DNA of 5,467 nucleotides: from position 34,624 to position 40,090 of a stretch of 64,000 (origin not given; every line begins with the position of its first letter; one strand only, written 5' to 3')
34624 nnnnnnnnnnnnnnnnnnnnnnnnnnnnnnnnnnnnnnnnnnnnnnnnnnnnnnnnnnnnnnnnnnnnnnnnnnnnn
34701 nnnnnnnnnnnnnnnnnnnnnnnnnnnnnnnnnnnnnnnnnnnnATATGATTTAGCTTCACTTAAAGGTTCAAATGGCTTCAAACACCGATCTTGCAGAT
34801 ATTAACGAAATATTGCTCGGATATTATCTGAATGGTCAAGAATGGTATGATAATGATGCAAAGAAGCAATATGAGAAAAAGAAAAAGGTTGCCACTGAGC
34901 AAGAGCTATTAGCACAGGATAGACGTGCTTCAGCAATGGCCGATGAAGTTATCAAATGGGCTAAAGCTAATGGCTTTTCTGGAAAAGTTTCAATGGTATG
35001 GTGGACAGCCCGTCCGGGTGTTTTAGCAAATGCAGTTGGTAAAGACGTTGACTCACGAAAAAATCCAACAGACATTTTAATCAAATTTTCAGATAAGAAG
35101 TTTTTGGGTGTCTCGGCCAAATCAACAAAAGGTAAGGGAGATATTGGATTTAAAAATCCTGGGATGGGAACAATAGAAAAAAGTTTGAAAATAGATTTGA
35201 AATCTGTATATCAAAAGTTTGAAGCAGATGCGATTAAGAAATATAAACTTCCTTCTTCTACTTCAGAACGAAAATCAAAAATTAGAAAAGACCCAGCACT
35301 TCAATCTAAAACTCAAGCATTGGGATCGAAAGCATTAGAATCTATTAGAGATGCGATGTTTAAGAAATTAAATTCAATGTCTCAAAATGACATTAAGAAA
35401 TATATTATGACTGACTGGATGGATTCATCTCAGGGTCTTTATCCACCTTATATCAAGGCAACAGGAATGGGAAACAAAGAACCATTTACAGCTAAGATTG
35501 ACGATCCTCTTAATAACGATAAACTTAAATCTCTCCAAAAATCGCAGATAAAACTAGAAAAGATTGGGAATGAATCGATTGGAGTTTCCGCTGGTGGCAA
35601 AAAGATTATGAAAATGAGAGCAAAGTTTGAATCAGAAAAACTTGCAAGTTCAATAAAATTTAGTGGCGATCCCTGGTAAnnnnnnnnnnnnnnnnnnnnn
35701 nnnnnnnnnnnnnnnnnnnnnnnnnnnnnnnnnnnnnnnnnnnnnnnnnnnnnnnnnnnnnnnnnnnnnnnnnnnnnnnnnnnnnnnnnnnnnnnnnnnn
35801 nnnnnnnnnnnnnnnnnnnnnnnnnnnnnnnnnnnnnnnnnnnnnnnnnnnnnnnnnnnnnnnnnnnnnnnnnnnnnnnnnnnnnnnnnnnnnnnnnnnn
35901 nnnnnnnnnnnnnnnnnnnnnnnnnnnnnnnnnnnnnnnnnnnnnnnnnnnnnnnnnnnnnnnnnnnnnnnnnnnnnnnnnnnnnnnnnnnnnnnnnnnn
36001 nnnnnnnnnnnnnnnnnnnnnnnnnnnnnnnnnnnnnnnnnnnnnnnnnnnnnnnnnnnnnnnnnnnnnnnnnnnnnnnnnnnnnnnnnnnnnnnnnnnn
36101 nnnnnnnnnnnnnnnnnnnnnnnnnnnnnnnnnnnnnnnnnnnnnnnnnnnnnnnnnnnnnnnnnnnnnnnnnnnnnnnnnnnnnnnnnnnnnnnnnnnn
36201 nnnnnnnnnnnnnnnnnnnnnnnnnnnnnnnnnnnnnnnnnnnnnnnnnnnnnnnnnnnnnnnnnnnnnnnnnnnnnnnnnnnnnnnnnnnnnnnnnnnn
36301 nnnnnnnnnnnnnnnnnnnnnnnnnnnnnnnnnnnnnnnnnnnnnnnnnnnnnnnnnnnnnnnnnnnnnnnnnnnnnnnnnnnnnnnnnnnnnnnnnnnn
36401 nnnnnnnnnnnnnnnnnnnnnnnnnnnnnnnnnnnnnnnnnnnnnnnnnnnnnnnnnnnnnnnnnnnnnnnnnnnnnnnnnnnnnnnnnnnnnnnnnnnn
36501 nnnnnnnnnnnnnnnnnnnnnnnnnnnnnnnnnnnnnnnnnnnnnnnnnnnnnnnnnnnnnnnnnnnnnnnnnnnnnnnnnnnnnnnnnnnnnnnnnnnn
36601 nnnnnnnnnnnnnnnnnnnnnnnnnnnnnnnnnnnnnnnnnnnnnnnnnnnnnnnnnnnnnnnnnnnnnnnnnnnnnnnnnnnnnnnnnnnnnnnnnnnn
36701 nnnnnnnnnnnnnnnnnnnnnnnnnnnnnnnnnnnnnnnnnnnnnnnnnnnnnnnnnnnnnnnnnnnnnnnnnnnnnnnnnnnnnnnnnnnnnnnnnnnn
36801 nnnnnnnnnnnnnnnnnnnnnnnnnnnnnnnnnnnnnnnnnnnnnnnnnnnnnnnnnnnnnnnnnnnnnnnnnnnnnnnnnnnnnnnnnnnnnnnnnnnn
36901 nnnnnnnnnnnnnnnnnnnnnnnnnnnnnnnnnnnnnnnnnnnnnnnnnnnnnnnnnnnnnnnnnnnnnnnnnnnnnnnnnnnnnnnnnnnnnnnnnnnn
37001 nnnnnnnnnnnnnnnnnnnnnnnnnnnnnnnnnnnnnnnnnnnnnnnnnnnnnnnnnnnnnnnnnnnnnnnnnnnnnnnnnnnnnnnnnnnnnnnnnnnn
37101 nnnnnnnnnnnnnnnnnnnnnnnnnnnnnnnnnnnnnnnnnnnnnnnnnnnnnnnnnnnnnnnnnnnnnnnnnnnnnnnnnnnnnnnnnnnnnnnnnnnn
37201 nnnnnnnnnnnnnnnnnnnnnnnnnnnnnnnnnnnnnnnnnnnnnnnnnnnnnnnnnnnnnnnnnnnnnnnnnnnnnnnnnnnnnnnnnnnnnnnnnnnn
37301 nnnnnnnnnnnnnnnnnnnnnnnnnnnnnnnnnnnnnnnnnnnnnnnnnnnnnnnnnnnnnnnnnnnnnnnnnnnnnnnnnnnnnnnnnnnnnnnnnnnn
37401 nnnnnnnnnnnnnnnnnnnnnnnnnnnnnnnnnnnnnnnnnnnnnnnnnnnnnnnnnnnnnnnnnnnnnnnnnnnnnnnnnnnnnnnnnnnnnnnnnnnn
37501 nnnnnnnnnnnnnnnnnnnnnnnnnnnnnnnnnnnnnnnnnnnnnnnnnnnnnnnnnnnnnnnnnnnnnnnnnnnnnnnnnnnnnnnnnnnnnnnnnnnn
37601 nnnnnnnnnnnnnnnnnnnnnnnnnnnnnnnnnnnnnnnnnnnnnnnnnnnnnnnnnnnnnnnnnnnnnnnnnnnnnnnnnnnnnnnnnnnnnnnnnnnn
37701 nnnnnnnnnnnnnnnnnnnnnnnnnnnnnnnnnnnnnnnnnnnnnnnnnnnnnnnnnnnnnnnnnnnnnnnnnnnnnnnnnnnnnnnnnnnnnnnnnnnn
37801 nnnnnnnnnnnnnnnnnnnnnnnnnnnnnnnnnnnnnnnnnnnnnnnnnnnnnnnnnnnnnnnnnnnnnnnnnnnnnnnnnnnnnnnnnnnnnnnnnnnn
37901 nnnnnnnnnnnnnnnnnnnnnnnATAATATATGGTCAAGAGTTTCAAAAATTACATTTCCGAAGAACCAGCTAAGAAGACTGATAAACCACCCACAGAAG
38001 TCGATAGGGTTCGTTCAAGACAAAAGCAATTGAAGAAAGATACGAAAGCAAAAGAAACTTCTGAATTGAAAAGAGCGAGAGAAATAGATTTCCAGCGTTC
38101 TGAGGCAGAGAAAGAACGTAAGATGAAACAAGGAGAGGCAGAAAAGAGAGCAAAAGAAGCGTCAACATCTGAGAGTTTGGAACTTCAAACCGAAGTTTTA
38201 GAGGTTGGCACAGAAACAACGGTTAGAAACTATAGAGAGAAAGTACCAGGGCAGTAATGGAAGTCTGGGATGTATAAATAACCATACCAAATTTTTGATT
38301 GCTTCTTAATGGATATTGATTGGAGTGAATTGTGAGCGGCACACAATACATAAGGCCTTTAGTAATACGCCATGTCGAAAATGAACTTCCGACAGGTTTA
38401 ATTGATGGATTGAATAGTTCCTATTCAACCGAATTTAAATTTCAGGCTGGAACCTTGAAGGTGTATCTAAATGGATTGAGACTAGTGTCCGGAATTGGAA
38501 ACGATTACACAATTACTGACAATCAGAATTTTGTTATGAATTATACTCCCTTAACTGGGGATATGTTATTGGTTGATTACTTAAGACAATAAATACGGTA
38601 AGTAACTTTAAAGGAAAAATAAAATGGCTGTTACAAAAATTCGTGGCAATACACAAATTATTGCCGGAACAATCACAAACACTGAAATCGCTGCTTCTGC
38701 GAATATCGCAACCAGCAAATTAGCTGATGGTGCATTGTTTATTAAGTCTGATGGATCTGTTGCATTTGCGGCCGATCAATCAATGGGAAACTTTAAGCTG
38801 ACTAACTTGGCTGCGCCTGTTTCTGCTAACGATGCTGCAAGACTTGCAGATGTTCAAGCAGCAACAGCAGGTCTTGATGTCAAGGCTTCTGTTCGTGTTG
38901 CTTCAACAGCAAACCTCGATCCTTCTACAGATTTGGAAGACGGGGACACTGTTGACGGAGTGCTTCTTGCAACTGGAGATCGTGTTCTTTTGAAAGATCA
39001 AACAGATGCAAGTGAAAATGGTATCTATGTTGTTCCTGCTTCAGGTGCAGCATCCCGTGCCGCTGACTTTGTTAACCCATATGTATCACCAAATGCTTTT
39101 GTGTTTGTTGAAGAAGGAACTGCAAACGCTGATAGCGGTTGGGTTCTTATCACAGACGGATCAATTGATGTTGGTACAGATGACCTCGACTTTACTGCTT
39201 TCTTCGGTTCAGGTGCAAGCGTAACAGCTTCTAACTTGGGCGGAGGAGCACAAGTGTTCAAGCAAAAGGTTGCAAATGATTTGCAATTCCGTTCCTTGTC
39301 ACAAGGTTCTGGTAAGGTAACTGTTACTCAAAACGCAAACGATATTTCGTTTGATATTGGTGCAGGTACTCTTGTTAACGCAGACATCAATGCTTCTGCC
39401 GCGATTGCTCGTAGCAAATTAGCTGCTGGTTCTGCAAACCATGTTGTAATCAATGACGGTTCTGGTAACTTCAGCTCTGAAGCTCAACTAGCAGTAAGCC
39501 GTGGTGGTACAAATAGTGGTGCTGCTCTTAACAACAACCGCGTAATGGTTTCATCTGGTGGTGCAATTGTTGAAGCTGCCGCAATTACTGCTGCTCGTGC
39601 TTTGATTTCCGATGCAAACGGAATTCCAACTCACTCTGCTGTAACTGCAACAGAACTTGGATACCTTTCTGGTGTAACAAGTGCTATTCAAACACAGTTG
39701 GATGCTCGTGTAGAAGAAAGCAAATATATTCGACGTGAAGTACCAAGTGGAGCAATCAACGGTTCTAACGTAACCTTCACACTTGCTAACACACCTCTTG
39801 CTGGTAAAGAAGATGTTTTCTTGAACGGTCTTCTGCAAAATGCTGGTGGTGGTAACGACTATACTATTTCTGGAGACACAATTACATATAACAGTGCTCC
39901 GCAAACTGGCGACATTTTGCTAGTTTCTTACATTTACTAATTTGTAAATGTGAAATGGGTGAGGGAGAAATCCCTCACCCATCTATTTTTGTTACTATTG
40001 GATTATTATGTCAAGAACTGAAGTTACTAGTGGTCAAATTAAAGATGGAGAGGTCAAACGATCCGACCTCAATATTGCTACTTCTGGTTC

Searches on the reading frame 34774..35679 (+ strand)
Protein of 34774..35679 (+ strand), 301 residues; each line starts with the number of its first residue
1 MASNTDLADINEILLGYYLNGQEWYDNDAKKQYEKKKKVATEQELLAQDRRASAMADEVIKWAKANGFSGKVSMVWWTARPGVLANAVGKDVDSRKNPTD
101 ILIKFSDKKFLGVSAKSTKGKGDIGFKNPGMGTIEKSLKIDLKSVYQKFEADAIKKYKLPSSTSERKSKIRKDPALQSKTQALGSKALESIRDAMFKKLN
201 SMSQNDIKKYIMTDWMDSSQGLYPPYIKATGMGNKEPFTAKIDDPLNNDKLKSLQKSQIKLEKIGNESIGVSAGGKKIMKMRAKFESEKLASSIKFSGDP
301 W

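Call 3: search_protein_families(library=pfam, proteins=[window:34774-35679:+], max_evalue=1)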
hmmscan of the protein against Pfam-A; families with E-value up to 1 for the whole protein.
window:34774-35679:+ (301 aa): 1 family
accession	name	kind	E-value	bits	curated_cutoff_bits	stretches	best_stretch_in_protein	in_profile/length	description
PF07862.16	Nif11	-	0.07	13.9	23.8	0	38-69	12-42/48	Nif11 domain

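Call 4: search_protein_families(library=phrogs, proteins=[window:34774-35679:+], max_evalue=0.01)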
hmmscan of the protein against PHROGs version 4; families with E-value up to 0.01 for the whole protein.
window:34774-35679:+ (301 aa): 0 families

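Call 5: search_protein_families(library=ncbifam, proteins=[window:34774-35679:+], max_evalue=1)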
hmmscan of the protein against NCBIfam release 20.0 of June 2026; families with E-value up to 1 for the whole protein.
window:34774-35679:+ (301 aa): 2 families
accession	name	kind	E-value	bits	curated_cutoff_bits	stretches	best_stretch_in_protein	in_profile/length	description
TIGR03798.1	leader_Nif11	subfamily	0.0019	18.4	32.3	1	37-69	11-42/68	Nif11-like leader peptide family RiPP precursor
NF038367.1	OM_lipo_TUL4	subfamily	0.031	14.6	75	1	163-221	26-83/149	TUL4 family lipoprotein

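Call 90: search_protein_families(library=padloc, proteins=[window:34774-35679:+], max_evalue=0.01)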
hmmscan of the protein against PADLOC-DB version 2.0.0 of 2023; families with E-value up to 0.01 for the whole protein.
window:34774-35679:+ (301 aa): 0 families

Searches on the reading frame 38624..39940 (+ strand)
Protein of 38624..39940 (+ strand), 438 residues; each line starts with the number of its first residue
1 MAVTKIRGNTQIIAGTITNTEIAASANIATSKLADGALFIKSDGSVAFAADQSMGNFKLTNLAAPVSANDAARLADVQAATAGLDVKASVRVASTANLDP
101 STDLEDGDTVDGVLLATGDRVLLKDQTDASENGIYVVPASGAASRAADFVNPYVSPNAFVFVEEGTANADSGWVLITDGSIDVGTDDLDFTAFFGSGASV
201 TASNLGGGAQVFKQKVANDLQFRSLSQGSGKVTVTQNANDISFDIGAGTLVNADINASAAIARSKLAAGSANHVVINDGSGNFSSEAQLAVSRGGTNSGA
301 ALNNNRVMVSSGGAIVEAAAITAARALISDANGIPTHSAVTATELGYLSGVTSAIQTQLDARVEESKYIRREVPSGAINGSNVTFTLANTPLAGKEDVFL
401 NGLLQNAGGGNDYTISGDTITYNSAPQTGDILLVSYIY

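Call 72: search_protein_families(library=phrogs, proteins=[window:38624-39940:+], max_evalue=0.001)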
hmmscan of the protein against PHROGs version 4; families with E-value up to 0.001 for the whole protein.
window:38624-39940:+ (438 aa): 13 families
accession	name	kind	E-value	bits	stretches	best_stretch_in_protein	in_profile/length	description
phrog_30390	-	unknown function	4.9e-34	118.8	2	106-205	545-649/766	-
phrog_2647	-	head and packaging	4.8e-32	112.3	1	47-256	74-285/336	head decoration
phrog_27782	-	unknown function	2.8e-28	100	1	53-203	131-280/644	-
phrog_11518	-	tail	6.8e-25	88.4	1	82-375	161-369/812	tail fiber protein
phrog_16867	-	unknown function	7.5e-19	68.7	1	70-197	58-181/631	-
phrog_24595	-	head and packaging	3.9e-18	66.9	1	65-198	21-152/325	virion structural protein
phrog_14570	-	unknown function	1e-16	61.7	1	77-301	159-368/540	-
phrog_17264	-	unknown function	7.8e-14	52.7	1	90-189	1-95/147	-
phrog_16122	-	head and packaging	2.7e-13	50.7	1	271-384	61-166/526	virion structural protein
phrog_2824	-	head and packaging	4e-12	45.9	1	75-221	920-1058/1151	virion structural protein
phrog_14824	-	unknown function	6.6e-06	25.6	1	77-190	9-118/719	-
phrog_25848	-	tail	2.3e-05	23.9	1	2-86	173-256/598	tail fiber protein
phrog_2710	-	tail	8.3e-05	22.1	0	397-434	212-247/781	tail fiber protein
